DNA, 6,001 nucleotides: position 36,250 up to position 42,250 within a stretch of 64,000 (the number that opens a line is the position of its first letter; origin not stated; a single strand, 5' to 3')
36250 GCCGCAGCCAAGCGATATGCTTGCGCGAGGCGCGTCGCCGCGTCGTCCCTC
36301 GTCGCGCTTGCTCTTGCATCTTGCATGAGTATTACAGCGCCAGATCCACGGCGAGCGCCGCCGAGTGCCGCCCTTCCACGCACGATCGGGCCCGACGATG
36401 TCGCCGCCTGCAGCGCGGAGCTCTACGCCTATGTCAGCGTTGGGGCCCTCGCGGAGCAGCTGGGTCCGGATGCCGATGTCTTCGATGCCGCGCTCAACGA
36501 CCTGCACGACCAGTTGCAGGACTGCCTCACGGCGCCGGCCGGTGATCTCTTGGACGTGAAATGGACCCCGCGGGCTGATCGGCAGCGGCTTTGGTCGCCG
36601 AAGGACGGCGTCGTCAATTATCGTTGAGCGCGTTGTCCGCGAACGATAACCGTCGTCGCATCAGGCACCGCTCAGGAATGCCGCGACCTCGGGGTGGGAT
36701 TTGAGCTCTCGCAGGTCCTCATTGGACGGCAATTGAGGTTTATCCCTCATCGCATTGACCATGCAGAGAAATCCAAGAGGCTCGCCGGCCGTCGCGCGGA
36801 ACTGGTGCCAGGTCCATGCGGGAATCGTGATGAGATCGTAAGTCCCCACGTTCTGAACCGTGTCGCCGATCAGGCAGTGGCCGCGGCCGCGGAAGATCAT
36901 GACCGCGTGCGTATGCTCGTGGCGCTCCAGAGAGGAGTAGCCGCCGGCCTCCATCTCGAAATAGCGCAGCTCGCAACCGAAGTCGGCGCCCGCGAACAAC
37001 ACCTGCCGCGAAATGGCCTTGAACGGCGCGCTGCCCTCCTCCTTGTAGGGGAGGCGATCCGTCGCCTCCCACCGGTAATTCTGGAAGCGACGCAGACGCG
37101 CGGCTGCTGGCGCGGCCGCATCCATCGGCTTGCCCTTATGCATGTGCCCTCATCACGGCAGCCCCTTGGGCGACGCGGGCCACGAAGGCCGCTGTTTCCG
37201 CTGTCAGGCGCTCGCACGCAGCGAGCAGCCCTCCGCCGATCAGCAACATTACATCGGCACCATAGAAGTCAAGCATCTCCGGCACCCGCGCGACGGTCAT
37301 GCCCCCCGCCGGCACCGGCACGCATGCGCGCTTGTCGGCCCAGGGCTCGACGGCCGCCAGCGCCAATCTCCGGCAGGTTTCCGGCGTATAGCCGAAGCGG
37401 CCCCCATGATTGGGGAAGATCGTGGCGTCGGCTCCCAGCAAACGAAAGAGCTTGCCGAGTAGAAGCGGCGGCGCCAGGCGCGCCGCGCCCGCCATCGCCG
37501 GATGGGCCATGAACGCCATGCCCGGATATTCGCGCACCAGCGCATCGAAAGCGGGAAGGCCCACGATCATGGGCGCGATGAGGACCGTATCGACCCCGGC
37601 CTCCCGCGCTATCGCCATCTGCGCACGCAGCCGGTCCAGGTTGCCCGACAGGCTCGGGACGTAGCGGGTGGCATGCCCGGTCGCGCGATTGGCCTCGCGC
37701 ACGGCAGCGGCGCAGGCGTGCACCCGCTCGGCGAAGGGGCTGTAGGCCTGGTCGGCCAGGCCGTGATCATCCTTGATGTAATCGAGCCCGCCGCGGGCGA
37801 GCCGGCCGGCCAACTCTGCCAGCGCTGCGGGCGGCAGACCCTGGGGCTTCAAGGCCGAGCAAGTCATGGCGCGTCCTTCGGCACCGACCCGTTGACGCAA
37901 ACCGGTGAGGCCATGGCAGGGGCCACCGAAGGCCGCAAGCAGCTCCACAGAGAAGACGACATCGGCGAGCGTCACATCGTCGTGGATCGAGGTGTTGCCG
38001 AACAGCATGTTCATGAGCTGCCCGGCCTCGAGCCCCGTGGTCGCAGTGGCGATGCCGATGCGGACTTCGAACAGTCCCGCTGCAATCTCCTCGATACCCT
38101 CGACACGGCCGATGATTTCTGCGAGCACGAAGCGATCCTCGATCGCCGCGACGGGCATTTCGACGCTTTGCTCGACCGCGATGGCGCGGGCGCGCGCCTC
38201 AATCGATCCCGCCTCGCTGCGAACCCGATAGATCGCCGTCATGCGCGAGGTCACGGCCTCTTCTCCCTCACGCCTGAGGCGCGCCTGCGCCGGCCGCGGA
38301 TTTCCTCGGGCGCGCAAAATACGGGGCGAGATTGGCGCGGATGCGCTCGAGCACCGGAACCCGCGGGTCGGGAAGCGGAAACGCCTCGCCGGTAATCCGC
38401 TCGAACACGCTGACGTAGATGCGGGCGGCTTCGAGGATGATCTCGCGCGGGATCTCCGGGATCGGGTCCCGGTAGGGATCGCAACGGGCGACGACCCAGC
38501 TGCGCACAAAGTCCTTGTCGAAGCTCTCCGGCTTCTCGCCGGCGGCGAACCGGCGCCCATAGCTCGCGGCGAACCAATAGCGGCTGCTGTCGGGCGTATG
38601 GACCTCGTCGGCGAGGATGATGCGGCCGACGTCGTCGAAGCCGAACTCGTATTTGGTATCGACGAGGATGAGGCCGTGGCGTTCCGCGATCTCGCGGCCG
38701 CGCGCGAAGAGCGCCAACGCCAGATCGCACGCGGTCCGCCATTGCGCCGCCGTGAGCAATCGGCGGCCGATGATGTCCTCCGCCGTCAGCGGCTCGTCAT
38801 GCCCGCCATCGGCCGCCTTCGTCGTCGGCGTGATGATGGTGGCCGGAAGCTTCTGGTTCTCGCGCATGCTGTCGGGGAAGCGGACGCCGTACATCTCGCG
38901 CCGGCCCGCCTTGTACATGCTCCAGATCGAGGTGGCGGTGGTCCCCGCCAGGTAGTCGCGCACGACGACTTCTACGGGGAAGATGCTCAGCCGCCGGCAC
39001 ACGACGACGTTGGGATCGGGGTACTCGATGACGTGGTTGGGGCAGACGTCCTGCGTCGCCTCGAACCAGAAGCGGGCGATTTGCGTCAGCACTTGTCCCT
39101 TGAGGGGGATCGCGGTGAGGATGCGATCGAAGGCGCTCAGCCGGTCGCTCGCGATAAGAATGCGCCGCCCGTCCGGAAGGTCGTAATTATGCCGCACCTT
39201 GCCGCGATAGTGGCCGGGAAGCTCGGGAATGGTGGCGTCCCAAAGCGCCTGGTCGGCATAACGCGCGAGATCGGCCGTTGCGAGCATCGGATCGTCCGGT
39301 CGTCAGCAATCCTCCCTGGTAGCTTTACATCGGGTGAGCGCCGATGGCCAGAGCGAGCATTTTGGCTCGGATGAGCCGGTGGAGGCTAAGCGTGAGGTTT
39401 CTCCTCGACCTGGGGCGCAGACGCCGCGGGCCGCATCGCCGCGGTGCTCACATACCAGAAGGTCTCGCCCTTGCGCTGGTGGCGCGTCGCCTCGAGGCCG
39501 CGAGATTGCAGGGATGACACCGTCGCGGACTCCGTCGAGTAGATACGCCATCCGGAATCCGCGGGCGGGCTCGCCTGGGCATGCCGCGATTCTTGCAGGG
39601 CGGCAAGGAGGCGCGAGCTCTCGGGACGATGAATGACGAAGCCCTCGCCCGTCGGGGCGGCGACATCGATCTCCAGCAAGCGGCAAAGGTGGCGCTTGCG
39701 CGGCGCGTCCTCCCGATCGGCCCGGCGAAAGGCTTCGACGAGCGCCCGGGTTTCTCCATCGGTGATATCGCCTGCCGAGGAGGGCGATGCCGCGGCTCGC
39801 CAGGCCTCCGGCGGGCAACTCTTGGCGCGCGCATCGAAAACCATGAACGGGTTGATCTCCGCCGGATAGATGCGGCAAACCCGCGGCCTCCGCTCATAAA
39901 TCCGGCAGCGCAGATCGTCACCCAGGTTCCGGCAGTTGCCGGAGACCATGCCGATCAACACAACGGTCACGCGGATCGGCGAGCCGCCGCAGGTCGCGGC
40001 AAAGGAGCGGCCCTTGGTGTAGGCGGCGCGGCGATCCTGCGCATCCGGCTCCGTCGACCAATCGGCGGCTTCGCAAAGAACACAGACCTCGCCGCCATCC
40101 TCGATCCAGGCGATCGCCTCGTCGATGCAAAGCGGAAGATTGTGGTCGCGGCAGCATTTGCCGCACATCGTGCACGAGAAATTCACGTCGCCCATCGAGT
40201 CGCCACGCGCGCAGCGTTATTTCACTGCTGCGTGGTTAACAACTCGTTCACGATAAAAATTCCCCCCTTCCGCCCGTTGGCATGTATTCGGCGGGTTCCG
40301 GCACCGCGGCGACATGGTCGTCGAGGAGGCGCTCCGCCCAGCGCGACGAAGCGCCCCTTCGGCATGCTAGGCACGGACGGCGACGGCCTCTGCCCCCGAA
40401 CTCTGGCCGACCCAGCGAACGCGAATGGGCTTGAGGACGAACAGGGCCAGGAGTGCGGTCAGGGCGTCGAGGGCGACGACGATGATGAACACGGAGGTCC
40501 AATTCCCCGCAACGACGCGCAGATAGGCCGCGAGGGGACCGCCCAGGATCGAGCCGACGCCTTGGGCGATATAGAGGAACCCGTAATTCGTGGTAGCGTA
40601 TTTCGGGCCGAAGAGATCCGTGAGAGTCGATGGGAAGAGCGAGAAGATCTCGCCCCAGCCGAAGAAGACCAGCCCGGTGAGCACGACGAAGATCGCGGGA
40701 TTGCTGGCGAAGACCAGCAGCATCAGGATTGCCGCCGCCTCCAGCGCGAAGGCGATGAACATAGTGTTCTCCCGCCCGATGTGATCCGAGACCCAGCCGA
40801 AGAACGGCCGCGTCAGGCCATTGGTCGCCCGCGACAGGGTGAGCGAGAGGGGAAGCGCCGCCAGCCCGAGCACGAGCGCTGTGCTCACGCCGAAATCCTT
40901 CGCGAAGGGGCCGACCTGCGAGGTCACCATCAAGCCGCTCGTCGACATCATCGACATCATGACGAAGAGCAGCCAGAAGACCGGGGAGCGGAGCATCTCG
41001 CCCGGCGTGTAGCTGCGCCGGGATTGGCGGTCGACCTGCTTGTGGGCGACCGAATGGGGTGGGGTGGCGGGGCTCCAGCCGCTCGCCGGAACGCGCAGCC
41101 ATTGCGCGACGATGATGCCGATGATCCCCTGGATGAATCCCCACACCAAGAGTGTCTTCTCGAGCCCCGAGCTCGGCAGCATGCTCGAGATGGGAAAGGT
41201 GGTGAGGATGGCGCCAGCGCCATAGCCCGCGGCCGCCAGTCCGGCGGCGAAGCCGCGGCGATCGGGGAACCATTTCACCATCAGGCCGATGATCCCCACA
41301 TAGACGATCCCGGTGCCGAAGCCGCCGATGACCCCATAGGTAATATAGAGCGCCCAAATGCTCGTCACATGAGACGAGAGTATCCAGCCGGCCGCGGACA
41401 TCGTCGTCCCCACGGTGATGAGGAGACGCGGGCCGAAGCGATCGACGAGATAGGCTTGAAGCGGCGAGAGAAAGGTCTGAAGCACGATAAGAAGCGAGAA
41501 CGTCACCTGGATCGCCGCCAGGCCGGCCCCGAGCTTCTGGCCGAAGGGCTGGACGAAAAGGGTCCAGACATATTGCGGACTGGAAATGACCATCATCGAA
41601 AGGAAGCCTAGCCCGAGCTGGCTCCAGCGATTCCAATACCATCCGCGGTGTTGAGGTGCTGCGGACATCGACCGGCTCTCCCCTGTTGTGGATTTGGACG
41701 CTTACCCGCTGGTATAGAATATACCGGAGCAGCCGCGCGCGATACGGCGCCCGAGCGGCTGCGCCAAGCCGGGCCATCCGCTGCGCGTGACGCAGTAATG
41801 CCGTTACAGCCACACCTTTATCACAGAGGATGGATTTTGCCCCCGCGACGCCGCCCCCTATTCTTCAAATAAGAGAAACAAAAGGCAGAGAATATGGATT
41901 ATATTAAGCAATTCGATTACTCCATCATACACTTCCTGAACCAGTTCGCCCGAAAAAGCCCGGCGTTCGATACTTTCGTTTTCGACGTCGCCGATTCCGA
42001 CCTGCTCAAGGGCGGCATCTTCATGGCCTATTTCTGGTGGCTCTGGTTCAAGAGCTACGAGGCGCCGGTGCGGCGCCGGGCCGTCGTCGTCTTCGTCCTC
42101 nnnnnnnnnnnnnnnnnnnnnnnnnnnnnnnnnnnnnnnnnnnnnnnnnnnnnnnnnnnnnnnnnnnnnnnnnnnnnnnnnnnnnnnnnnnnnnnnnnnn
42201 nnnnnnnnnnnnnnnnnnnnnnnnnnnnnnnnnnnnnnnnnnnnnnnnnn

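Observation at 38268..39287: Long-form SAICAR-synthetase paralog embedded in a non-purine operon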

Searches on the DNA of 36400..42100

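Call 39: search_rna_families(source=window, start=36400, end=42100, threshold=evalue, max_evalue=1)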
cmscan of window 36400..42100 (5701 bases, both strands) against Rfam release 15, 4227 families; matches with E-value up to 1: 3.
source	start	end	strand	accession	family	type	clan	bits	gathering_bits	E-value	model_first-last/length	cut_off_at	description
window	40301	40383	-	RF03209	MIR9657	Gene; miRNA;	-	28.3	53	0.16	1-85/85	no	MIR9657 microRNA precursor family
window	41109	41164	-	RF02927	Actino-ugpB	Gene; sRNA;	-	22.5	42.5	0.82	1-61/61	no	Actino-ugpB RNA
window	36993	37070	-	RF01736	flg-Rhizobiales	Cis-reg;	-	20.5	55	0.61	1-141/141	no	flg-Rhizobiales RNA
